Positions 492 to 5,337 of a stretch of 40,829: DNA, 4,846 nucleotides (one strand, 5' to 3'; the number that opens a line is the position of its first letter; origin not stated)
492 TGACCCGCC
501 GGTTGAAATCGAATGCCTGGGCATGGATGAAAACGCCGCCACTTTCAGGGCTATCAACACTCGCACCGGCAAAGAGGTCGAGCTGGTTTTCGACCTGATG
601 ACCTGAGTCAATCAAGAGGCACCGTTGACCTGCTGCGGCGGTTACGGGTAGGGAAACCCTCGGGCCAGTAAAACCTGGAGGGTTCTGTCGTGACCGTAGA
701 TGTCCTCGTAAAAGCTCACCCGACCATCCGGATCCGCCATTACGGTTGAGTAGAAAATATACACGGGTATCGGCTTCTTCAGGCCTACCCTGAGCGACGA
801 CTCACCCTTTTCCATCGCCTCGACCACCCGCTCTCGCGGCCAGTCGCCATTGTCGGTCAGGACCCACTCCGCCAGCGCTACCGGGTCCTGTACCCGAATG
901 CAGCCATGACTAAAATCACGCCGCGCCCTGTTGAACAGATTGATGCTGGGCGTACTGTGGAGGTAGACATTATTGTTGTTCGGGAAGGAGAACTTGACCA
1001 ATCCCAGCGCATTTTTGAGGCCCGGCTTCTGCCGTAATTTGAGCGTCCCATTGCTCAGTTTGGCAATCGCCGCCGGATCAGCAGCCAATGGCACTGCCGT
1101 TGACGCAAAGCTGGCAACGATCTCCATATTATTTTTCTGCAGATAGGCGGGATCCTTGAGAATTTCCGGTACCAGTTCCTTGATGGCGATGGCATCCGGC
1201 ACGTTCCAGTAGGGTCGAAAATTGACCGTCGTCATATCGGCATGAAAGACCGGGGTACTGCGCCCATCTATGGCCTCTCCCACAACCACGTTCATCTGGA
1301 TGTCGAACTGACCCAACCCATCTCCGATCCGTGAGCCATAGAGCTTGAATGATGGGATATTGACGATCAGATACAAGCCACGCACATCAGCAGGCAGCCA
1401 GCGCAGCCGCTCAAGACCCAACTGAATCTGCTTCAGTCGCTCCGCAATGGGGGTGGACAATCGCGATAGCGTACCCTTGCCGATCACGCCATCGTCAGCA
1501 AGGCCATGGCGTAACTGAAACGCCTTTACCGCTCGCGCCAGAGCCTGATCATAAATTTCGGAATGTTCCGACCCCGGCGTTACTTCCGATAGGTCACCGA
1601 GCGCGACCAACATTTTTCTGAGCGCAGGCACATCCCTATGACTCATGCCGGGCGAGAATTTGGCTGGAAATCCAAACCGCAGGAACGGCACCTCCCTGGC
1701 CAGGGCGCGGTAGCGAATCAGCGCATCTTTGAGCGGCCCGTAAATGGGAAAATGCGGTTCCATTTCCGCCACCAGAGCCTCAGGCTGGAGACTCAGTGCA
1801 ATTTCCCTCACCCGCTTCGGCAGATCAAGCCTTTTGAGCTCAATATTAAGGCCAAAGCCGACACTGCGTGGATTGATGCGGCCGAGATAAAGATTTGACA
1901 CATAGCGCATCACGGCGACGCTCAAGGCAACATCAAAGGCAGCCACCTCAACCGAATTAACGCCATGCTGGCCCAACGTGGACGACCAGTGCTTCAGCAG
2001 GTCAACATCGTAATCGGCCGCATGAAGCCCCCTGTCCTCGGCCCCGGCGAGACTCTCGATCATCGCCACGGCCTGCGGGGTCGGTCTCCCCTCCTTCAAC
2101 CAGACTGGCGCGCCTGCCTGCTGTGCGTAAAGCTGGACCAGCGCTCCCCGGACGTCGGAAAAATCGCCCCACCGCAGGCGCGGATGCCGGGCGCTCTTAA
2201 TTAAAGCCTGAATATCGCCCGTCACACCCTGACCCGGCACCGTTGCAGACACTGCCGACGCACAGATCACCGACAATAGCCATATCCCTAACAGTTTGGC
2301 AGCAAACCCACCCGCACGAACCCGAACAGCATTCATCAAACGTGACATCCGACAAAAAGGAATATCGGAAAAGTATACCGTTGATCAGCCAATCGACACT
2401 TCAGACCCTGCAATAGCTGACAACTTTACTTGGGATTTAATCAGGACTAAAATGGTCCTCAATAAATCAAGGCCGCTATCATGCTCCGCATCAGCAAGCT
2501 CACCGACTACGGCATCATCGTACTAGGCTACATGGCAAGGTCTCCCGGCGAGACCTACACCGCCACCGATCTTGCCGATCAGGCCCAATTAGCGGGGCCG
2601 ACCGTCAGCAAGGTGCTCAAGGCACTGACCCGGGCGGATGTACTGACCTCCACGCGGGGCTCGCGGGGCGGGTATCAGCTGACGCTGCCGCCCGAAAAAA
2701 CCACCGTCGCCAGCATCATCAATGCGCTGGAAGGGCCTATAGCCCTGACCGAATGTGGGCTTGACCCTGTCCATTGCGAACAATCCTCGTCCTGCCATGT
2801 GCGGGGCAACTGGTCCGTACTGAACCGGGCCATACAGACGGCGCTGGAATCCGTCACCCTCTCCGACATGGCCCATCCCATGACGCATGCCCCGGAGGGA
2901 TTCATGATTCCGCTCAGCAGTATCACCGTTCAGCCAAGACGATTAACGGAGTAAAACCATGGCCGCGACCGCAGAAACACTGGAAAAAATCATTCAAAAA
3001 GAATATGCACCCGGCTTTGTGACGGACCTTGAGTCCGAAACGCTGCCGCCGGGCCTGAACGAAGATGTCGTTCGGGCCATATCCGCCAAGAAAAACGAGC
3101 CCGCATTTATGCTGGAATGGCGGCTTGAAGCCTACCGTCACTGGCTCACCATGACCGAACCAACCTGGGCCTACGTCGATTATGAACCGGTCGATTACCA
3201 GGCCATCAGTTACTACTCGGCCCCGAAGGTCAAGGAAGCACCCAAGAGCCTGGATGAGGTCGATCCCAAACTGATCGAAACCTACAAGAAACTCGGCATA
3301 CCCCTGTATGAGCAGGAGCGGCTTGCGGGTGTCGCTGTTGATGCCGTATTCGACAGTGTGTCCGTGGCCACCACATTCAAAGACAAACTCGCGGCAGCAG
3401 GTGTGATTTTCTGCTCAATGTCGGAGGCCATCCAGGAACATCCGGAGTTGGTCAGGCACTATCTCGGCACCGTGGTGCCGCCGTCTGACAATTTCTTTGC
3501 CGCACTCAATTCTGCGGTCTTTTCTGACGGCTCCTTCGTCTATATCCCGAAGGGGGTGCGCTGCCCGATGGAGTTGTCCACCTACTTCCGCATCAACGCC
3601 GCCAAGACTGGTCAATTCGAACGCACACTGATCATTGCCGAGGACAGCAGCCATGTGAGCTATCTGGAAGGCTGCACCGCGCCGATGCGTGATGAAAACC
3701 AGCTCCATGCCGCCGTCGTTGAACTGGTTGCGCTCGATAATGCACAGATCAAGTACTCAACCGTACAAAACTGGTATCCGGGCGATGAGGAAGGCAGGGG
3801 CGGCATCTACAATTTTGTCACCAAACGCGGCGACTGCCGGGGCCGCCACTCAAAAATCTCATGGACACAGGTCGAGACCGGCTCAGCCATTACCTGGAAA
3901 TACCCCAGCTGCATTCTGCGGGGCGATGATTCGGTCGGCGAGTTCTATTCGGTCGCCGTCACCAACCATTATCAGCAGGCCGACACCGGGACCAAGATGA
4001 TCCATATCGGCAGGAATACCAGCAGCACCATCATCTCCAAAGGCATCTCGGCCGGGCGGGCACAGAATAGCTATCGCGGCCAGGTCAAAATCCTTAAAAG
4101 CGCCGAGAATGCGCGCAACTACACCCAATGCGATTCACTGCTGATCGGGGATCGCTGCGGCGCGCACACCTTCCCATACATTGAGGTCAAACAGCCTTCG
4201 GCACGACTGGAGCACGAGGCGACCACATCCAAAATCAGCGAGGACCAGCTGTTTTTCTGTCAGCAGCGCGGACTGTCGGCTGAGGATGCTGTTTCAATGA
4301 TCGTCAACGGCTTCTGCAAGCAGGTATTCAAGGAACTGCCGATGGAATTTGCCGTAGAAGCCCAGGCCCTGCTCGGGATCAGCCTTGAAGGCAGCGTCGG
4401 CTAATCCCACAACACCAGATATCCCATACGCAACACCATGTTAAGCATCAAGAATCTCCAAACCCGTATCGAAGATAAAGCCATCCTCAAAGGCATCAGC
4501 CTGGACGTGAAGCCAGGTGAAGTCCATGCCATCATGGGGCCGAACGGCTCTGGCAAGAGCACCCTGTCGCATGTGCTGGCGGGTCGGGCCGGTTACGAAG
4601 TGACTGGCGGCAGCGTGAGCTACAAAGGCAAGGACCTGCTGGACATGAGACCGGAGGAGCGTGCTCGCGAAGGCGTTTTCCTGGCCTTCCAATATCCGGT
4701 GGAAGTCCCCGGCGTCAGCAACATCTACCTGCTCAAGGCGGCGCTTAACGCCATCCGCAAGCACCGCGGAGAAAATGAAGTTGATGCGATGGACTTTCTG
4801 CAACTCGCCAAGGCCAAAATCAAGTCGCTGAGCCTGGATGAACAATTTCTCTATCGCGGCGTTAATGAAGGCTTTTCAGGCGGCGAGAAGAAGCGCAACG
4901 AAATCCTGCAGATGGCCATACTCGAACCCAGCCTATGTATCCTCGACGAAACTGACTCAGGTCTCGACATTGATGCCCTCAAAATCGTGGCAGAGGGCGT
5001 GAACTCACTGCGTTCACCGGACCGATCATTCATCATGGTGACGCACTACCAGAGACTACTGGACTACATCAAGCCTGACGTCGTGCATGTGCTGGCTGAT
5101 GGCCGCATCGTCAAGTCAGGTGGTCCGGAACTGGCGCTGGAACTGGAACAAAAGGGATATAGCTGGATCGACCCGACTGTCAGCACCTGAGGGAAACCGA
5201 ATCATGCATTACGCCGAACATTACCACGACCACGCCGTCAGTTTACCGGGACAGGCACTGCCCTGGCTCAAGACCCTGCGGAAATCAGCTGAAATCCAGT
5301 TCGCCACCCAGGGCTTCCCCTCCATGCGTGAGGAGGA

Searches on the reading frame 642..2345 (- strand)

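Call 71: search_protein_families(library=pfam, proteins=[window:642-2345:-], max_evalue=0.00001)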
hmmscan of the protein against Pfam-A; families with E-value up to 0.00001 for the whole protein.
window:642-2345:- (567 aa): 3 families
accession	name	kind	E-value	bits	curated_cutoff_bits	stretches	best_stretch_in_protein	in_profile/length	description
PF20142.4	Scaffold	-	1.6e-26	94.1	24.6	1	68-209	2-139/139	Scaffold domain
PF03734.19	YkuD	-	2.6e-19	70.7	23.4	1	325-497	3-140/146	L,D-transpeptidase catalytic domain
PF01471.23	PG_binding_1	-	3.9e-10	40.2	23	1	236-296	2-57/57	Putative peptidoglycan binding domain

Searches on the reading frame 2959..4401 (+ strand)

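Call 71: search_protein_families(library=pfam, proteins=[window:2959-4401:+], max_evalue=0.00001)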
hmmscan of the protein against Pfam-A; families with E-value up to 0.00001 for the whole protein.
window:2959-4401:+ (481 aa): 2 families
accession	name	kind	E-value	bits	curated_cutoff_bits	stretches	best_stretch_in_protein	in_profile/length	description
PF01458.23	SUFBD_core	-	9.8e-79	264.5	27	1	210-452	1-232/232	SUF system FeS cluster assembly, SufBD core domain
PF19295.5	SufBD_N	-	2.6e-13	50.5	23.5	1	143-202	107-166/172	SufBD protein N-terminal region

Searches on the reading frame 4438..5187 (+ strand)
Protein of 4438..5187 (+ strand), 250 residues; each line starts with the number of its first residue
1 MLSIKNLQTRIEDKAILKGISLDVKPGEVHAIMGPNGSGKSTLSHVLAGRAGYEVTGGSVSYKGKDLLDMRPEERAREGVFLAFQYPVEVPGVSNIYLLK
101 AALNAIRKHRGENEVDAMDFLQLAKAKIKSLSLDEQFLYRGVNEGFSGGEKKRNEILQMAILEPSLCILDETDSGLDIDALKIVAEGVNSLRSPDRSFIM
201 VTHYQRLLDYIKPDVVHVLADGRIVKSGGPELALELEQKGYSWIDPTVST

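Call 71: search_protein_families(library=pfam, proteins=[window:4438-5187:+], max_evalue=0.00001)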
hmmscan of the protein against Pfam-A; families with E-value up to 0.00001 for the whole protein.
window:4438-5187:+ (250 aa): 2 families
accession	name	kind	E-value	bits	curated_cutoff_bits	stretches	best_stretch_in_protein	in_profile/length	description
PF00005.33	ABC_tran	-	1.3e-21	78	25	1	17-172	1-135/137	ABC transporter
PF02463.25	SMC_N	-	4.8e-08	33.1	40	0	145-209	136-203/220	RecF/RecN/SMC N terminal domain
